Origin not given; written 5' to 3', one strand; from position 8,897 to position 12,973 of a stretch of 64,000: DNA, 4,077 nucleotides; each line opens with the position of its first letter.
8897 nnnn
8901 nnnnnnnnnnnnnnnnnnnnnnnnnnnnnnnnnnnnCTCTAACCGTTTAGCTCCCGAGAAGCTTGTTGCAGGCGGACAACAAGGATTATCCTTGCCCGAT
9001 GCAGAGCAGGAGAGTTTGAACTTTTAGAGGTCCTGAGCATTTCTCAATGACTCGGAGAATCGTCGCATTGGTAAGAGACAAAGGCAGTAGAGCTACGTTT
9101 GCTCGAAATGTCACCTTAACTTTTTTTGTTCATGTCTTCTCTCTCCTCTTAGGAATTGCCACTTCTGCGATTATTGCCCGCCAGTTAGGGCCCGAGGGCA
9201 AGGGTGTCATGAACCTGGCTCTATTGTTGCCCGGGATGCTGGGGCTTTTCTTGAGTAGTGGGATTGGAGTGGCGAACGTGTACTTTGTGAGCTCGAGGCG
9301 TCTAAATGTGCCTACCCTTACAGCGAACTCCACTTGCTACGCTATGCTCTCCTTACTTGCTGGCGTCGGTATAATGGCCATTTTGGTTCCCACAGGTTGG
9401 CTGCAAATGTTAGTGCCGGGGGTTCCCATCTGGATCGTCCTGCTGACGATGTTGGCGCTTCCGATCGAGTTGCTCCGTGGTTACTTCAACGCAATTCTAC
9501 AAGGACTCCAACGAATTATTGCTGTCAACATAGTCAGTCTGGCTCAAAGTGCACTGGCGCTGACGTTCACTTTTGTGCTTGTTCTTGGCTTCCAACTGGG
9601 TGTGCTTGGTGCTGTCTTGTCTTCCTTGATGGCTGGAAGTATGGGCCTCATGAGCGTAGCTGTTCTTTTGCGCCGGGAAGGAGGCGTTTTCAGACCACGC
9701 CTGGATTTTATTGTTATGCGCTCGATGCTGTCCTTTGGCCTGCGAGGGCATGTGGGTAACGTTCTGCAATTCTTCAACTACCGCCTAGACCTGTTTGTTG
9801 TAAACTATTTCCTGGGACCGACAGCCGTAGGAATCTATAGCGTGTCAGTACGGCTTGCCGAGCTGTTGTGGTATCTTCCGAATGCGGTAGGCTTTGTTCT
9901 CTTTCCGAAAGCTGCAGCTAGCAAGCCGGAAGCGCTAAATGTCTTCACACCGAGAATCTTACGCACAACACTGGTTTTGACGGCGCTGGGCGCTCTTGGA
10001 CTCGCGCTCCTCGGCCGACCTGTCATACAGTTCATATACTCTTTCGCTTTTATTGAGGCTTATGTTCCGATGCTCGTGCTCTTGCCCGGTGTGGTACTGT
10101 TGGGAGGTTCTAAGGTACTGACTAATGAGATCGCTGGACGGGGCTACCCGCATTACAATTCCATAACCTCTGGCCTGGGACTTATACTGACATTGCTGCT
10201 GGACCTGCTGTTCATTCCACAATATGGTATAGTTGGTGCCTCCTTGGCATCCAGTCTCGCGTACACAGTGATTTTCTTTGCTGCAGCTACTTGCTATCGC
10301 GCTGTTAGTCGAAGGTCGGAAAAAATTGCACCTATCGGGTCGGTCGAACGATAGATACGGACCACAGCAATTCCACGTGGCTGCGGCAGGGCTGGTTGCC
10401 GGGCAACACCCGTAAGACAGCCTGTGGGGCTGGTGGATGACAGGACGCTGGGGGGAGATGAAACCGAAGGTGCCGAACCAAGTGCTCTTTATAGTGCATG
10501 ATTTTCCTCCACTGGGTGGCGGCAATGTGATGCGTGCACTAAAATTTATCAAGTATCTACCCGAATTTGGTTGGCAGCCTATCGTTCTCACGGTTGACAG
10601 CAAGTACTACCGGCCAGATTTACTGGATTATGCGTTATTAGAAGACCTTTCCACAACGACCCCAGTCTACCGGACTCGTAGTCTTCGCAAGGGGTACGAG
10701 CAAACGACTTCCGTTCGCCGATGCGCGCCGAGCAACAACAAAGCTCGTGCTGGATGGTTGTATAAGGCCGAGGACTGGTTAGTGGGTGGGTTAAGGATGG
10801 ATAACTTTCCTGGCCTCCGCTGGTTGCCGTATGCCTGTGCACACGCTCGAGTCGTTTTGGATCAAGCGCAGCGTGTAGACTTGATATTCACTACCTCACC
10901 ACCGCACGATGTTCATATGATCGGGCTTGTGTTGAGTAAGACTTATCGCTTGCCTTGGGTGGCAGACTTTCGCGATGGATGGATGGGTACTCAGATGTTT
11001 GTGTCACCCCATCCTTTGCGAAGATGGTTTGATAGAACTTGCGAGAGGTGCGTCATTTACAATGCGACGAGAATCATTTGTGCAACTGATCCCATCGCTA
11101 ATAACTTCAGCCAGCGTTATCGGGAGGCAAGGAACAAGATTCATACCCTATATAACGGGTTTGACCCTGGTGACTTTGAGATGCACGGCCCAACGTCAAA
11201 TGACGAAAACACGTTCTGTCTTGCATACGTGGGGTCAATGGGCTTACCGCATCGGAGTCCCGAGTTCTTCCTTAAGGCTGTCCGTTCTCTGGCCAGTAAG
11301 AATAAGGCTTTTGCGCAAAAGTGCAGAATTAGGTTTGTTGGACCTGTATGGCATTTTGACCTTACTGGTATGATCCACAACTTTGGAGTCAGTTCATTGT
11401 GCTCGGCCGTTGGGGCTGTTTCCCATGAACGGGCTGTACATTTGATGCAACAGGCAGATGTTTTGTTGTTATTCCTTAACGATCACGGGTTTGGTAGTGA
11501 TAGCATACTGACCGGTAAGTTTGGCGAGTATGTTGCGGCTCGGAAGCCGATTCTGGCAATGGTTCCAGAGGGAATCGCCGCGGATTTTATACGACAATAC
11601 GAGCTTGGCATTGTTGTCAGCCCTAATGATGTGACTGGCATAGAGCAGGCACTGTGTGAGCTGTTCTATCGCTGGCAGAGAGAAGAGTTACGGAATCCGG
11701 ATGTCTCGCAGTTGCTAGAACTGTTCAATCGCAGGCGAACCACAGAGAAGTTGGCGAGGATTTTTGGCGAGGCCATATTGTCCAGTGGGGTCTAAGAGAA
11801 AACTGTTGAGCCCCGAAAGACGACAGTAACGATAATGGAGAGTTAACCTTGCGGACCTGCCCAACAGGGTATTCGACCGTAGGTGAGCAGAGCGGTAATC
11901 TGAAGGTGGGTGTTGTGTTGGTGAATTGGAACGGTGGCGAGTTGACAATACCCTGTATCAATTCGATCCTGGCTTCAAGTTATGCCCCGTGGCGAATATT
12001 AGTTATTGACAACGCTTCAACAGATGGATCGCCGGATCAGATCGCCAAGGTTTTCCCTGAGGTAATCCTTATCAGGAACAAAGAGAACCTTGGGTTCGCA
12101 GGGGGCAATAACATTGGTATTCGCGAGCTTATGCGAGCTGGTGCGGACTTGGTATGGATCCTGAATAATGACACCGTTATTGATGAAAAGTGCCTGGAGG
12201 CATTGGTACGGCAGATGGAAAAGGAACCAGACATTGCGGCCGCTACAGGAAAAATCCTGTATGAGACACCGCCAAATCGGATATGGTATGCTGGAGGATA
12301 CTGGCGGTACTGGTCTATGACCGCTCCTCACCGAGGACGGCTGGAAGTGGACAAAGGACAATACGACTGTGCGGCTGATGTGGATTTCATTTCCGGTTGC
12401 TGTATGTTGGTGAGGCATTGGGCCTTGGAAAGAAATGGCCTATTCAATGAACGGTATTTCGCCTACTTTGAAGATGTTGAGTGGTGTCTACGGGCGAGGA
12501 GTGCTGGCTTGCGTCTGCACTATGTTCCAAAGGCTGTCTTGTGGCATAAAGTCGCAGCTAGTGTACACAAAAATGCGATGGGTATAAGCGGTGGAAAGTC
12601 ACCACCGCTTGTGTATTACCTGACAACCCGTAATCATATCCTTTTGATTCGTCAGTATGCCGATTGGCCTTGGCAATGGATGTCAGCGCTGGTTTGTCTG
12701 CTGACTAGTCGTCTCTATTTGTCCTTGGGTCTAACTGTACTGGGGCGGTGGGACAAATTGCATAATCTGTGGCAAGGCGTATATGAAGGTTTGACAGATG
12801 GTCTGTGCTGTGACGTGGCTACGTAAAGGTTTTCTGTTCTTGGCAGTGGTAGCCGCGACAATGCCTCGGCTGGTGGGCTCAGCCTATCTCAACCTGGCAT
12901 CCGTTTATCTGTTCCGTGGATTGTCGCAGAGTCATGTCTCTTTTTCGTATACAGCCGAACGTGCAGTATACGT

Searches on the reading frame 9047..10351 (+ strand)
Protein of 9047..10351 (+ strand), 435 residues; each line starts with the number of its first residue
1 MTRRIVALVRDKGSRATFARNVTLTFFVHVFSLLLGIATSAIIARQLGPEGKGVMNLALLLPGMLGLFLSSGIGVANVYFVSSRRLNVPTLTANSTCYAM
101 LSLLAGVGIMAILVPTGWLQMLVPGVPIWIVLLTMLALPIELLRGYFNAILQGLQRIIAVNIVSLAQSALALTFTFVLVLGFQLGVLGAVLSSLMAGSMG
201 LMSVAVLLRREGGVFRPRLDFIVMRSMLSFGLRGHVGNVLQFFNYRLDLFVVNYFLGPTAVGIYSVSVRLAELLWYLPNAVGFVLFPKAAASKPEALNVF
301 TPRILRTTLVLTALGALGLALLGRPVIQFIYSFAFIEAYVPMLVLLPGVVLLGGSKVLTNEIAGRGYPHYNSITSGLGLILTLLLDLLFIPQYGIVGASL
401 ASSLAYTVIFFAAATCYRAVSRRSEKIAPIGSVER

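Call 65: search_protein_families(library=pfam, proteins=[window:9047-10351:+], max_evalue=0.0001)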
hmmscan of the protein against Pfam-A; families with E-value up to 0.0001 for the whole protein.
window:9047-10351:+ (435 aa): 2 families
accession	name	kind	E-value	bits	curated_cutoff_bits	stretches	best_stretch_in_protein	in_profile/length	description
PF01943.22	Polysacc_synt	-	8.3e-15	55.4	28.2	1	19-287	2-268/274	Polysaccharide biosynthesis protein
PF13440.11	Polysacc_synt_3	-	1.8e-12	47.5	23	1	42-337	1-290/293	Polysaccharide biosynthesis protein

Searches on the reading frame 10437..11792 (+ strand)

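Call 65: search_protein_families(library=pfam, proteins=[window:10437-11792:+], max_evalue=0.0001)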
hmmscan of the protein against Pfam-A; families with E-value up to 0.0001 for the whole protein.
window:10437-11792:+ (452 aa): 4 families
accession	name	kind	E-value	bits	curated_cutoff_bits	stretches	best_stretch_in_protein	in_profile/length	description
PF13579.12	Glyco_trans_4_4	-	4.4e-11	43.8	29.7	1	114-241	40-158/158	Glycosyl transferase 4-like domain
PF13692.12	Glyco_trans_1_4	-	6.8e-08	33.3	27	1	262-409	4-139/142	Glycosyl transferases group 1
PF13439.12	Glyco_transf_4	-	7.6e-08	33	28.5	1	120-244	47-168/170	Glycosyltransferase Family 4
PF00534.26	Glycos_transf_1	-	9.6e-07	28.9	26.4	1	255-409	11-155/172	Glycosyl transferases group 1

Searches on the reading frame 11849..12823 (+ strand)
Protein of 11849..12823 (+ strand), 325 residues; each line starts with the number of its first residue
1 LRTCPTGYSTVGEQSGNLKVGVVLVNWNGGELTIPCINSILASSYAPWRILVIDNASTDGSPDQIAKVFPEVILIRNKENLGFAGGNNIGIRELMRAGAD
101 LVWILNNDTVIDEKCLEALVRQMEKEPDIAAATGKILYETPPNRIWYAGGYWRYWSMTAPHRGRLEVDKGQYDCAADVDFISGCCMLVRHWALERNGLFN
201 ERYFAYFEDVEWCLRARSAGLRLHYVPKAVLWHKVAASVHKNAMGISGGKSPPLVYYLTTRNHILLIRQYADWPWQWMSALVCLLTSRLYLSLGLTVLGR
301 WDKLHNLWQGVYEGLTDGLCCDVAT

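Call 65: search_protein_families(library=pfam, proteins=[window:11849-12823:+], max_evalue=0.0001)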
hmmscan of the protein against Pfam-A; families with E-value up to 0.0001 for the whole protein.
window:11849-12823:+ (325 aa): 4 families
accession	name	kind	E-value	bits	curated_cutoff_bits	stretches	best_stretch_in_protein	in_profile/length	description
PF00535.33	Glycos_transf_2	-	6.1e-22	78.8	23.3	1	22-192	2-163/168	Glycosyl transferase family 2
PF13641.12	Glyco_tranf_2_3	-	2.5e-18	67.4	27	1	20-238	3-216/230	Glycosyltransferase like family 2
PF13632.12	Glyco_trans_2_3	-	2e-11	44.5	27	1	102-239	2-129/198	Glycosyl transferase family group 2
PF13506.12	Glyco_transf_21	-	1.3e-06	28.5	21.7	1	91-238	23-160/174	Glycosyl transferase family 21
